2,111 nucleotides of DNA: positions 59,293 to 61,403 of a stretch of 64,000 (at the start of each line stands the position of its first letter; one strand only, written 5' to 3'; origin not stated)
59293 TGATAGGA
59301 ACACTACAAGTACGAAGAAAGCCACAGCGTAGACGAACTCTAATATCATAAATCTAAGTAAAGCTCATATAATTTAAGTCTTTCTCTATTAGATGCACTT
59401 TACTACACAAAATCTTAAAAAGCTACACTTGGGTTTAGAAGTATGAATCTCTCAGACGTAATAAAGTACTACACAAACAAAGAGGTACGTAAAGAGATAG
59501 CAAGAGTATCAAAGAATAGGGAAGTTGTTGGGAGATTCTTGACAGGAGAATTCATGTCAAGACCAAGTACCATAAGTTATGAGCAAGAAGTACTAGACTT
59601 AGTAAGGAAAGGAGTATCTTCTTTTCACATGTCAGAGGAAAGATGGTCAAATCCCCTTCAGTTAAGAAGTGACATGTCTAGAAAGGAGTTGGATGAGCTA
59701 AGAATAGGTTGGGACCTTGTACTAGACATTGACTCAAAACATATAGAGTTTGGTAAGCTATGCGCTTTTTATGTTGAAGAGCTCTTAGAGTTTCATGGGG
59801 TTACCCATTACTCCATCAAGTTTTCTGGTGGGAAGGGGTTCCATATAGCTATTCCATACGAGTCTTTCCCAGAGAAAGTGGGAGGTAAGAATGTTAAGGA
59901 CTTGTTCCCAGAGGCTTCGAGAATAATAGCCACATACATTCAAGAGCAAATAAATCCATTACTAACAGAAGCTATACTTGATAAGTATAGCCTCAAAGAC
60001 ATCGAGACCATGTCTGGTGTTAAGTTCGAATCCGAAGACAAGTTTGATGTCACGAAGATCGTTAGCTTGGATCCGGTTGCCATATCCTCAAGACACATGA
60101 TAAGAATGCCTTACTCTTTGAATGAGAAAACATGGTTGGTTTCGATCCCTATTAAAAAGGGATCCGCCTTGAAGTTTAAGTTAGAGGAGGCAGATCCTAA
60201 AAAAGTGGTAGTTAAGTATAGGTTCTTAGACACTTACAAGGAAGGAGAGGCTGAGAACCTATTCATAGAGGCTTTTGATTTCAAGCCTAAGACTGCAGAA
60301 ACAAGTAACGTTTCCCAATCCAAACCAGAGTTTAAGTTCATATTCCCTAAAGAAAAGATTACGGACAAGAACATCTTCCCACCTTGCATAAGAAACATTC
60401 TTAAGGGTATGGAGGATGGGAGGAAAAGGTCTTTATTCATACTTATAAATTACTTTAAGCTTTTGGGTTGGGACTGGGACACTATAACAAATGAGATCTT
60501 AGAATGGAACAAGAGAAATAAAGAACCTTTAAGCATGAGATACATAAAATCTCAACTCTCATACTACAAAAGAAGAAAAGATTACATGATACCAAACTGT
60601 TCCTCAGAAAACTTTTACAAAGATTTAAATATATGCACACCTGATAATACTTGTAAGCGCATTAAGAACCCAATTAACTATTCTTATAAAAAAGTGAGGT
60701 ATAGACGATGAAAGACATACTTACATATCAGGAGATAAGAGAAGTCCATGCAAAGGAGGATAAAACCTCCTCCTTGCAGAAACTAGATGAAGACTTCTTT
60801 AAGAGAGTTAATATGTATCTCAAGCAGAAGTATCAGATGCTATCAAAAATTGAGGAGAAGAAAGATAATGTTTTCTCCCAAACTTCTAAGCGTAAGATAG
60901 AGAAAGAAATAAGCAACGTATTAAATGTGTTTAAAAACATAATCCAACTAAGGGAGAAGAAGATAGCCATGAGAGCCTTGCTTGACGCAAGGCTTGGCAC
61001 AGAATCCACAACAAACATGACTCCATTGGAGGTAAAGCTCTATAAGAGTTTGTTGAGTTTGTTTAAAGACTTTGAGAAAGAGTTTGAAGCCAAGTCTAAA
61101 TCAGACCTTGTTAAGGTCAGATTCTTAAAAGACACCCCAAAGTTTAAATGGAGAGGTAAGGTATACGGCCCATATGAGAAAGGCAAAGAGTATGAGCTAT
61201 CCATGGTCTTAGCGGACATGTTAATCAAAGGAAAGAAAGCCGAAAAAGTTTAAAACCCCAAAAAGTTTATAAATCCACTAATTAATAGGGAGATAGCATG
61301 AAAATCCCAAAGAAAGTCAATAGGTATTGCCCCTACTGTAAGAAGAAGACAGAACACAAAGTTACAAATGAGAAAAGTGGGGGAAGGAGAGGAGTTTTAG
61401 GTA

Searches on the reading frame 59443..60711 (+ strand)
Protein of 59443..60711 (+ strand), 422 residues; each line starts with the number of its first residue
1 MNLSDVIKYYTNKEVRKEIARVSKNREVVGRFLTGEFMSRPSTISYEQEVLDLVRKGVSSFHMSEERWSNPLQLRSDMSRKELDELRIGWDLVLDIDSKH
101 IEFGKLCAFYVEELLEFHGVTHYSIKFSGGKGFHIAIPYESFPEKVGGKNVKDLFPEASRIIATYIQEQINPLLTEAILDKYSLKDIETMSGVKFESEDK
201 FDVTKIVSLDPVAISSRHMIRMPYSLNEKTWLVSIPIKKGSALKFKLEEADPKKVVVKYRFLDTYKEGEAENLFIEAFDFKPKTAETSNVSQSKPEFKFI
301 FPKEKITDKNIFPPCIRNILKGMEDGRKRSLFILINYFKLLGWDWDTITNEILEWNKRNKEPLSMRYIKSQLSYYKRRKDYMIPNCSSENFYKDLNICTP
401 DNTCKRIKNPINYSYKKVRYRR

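Call 15: search_protein_families(library=pfam, proteins=[window:59443-60711:+], max_evalue=0.01)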
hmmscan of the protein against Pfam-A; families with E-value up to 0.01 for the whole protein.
window:59443-60711:+ (422 aa): 3 families
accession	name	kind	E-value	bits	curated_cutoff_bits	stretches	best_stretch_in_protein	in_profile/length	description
PF01896.25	DNA_primase_S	-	1.6e-05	25.8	26.8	1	115-237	35-161/163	DNA primase small subunit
PF04104.19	DNA_primase_lrg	-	5e-05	23.2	22.4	1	291-403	87-213/266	Eukaryotic and archaeal DNA primase, large subunit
PF21686.3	LigD_Prim-Pol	-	0.0005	20.1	27.4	1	88-142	99-155/254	LigD, primase-polymerase domain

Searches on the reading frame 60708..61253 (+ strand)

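Call 15: search_protein_families(library=pfam, proteins=[window:60708-61253:+], max_evalue=0.01)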
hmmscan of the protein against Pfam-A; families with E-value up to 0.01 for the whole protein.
window:60708-61253:+ (181 aa): 1 family
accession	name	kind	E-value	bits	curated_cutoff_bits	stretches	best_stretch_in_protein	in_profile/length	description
PF05916.17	Sld5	-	0.0081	16.8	22.3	0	7-125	4-100/102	GINS complex protein helical bundle domain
